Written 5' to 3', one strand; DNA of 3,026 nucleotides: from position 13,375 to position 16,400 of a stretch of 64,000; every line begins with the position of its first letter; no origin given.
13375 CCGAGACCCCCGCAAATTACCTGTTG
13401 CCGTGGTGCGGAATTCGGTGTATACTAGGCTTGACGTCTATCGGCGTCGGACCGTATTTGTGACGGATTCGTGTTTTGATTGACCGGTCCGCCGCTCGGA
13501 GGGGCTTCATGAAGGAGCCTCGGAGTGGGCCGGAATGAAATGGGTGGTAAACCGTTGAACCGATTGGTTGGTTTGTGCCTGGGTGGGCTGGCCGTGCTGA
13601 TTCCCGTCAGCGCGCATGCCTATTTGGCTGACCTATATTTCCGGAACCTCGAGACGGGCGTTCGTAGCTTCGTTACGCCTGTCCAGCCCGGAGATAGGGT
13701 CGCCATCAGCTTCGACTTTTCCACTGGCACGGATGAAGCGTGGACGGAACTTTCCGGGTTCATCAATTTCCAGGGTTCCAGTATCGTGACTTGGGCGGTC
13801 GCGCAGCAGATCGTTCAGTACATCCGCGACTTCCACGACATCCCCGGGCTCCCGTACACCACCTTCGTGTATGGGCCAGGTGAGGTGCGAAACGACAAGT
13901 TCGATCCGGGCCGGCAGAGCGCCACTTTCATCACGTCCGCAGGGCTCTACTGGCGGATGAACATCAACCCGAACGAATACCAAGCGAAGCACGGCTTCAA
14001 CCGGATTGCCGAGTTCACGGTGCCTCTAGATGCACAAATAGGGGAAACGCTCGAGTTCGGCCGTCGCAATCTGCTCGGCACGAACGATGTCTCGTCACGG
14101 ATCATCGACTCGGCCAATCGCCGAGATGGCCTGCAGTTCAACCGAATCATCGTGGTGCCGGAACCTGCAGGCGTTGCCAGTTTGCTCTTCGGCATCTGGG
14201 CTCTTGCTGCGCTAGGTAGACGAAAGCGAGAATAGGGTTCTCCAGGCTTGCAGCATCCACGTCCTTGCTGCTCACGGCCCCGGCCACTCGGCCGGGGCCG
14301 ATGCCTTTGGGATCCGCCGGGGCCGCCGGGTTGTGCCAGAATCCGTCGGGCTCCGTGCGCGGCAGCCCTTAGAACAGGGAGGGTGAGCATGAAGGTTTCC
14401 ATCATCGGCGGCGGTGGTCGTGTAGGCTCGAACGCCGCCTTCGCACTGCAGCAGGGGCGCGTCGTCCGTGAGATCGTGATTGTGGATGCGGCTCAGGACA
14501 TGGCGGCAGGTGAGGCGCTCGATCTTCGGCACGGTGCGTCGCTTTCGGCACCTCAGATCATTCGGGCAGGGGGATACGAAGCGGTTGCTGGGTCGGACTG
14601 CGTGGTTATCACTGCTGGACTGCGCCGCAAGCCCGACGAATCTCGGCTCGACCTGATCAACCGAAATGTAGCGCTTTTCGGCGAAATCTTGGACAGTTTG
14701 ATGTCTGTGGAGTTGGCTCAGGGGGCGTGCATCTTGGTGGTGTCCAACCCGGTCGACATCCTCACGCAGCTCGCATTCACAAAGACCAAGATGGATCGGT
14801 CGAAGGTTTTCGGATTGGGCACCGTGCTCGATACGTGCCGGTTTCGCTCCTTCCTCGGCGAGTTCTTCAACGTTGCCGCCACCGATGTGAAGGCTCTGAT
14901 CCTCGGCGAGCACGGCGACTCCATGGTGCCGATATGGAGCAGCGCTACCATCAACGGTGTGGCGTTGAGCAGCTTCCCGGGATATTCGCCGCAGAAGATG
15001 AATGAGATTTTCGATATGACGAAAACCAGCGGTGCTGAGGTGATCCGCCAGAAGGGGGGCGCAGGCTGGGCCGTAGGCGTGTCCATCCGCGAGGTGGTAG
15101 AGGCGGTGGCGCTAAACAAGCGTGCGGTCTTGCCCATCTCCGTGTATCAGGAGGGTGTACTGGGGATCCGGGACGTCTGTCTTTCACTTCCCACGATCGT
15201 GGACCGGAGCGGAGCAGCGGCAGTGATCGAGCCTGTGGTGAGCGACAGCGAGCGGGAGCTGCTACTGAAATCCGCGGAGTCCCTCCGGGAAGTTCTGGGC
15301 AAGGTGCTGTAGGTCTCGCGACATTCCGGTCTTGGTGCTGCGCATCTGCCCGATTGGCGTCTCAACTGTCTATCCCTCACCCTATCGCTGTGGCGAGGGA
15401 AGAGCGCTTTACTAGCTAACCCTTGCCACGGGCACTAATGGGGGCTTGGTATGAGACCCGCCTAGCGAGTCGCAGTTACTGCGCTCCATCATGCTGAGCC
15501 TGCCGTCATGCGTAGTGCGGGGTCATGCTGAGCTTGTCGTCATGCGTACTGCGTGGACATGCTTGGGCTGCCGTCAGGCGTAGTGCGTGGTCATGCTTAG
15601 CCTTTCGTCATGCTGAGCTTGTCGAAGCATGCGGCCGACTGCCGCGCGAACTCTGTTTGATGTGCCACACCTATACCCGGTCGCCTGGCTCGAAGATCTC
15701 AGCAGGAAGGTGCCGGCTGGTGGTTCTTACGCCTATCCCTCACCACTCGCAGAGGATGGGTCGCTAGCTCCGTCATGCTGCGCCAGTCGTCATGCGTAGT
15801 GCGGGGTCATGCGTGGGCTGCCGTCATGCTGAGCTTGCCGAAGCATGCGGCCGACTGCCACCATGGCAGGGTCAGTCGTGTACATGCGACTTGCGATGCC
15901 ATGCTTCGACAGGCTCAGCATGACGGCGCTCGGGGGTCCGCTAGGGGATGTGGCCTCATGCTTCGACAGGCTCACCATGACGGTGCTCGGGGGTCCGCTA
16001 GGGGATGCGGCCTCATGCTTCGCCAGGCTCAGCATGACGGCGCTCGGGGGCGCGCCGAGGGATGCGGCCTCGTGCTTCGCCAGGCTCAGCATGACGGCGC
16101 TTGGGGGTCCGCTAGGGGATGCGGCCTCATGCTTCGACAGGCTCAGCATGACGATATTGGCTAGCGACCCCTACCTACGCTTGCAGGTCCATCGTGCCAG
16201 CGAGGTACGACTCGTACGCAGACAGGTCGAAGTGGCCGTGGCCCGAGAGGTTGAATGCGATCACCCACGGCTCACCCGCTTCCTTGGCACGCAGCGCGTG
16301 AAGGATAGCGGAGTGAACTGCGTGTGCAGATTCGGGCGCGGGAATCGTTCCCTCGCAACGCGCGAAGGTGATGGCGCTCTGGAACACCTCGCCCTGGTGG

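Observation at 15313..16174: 860-bp convergent intergenic region built almost entirely of nested repeats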

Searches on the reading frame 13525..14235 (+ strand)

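Call 89: search_protein_families(library=ncbifam, proteins=[window:13525-14235:+], max_evalue=0.001)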
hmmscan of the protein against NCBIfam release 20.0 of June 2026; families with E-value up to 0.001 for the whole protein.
window:13525-14235:+ (236 aa): 1 family
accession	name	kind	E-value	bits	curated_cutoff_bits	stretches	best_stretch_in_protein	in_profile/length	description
NF038129.1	PEP_NF038129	equivalog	0.00078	19.3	65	0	197-234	160-194/194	NF038129 family PEP-CTERM protein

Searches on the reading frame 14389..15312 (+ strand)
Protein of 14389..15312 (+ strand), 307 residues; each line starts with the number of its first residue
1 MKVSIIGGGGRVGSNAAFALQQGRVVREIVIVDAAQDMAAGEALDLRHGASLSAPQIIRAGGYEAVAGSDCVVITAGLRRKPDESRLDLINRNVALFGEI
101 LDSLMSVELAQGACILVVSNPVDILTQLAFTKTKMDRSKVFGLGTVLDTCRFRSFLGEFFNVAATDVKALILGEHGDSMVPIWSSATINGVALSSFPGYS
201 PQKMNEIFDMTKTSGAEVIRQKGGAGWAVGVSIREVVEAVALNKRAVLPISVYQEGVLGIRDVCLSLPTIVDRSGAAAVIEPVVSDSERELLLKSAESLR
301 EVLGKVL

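Call 73: find_encoding_contigs(protein=window:14389-15312:+, flank=3000, max_places=8)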
Protein window:14389-15312:+ (307 aa): 8 contigs read that carry it; 7 places shown.
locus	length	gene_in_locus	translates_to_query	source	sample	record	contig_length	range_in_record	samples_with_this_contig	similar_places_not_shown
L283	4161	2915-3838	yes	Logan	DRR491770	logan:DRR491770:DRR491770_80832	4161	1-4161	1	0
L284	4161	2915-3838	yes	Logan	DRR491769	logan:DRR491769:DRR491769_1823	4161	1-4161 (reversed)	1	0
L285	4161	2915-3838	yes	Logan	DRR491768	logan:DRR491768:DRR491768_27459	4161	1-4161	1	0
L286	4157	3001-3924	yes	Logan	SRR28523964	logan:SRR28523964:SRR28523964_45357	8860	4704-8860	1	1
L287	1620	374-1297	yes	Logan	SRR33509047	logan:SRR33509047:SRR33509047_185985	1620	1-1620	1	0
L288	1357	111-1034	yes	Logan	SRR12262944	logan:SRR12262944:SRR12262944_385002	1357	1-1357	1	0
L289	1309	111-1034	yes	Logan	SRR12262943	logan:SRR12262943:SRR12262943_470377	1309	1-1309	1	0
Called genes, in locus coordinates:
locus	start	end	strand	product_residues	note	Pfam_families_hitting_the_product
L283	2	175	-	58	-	?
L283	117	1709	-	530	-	PF13570:Beta-prop_ACSF4, PF01011:PQQ (faint), PF07774:EMC1_C (faint), PF13360:PQQ_2, PF13570:Beta-prop_ACSF4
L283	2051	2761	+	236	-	-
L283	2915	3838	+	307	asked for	PF00056:Ldh_1_N, PF02866:Ldh_1_C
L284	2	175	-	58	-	?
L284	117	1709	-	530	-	PF13570:Beta-prop_ACSF4, PF01011:PQQ (faint), PF07774:EMC1_C (faint), PF13360:PQQ_2, PF13570:Beta-prop_ACSF4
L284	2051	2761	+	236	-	-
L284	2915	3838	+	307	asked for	PF00056:Ldh_1_N, PF02866:Ldh_1_C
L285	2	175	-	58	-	?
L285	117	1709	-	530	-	PF13570:Beta-prop_ACSF4, PF01011:PQQ (faint), PF07774:EMC1_C (faint), PF13360:PQQ_2, PF13570:Beta-prop_ACSF4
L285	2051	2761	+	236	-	-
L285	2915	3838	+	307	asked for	PF00056:Ldh_1_N, PF02866:Ldh_1_C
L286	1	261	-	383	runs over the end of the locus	PF02481:DNA_processg_A, PF18306:LDcluster4 (weak), PF17782:WHD_DprA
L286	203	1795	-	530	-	PF13570:Beta-prop_ACSF4, PF01011:PQQ (faint), PF07774:EMC1_C (faint), PF13360:PQQ_2, PF13570:Beta-prop_ACSF4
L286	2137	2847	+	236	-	-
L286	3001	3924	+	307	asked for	PF00056:Ldh_1_N, PF02866:Ldh_1_C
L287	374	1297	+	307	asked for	PF00056:Ldh_1_N, PF02866:Ldh_1_C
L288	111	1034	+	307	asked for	PF00056:Ldh_1_N, PF02866:Ldh_1_C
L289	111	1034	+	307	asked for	PF00056:Ldh_1_N, PF02866:Ldh_1_C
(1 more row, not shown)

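Call 89: search_protein_families(library=ncbifam, proteins=[window:14389-15312:+], max_evalue=0.001)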
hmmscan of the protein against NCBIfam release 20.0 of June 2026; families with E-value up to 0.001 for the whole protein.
window:14389-15312:+ (307 aa): 10 families
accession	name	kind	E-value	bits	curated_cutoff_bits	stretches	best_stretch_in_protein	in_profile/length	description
TIGR01771.1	L-LDH-NAD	equivalog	1.9e-85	286.8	303.55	1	8-300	3-298/299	L-lactate dehydrogenase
NF004863.0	PRK06223.1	subfamily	2.8e-83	279.6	283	1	1-304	4-305/313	malate dehydrogenase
NF000824.0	PRK00066.1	subfamily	5.3e-82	275.6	339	1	2-305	8-313/316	L-lactate dehydrogenase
TIGR01763.1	MalateDH_bact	equivalog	6.9e-64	215.9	351.85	1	1-303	2-302/305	malate dehydrogenase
NF041314.1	Malate_DH_Halo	equivalog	2.5e-63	214.1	550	1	2-306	3-303/304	malate dehydrogenase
TIGR01772.1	MDH_euk_gproteo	equivalog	4.4e-23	82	273.05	1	2-229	1-223/313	malate dehydrogenase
TIGR01759.1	MalateDH-SF1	subfamily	9.3e-17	61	345.65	1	2-299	5-320/327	malate dehydrogenase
NF003916.0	PRK05442.1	equivalog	4.2e-15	55.5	271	1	2-301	7-318/328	malate dehydrogenase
TIGR01756.1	LDH_protist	equivalog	2.3e-12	46.7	486.25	1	24-288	15-289/313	lactate dehydrogenase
TIGR01758.1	MDH_euk_cyt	equivalog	7.2e-09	35.5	470.4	1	60-301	67-317/324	malate dehydrogenase, NAD-dependent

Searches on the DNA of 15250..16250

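Call 14: search_rna_families(source=window, start=15250, end=16250, threshold=evalue, max_evalue=10)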
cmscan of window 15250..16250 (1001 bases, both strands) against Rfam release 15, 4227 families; matches with E-value up to 10: 5.
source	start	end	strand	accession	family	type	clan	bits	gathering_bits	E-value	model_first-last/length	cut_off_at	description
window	15822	15925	-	RF02901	AaHKsRNA41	Gene; sRNA;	-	37.3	97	9.3e-07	7-96/187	no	Aggregatibacter sRNA 41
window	15822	15925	+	RF02901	AaHKsRNA41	Gene; sRNA;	-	35.5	97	2.8e-06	7-96/187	no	Aggregatibacter sRNA 41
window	15819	15928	+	RF04159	MIR1437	Gene; miRNA;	-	25.3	168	0.074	1-192/192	no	MIR1437 microRNA precursor family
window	15819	15928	-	RF04159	MIR1437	Gene; miRNA;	-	22.9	168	0.25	1-192/192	no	MIR1437 microRNA precursor family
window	16097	16243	-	RF02042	HOTTIP_3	Gene; lncRNA;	-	8.9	50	1.5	183-353/353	no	HOXA transcript at the distal tip, conserved region 3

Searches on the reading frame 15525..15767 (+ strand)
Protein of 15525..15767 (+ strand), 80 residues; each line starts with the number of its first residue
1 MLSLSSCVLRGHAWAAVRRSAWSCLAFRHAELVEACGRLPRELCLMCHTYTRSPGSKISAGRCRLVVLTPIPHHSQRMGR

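Call 87: search_protein_families(library=pfam, proteins=[window:15525-15767:+], max_evalue=0.01)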
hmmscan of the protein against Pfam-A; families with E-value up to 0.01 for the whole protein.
window:15525-15767:+ (80 aa): 0 families
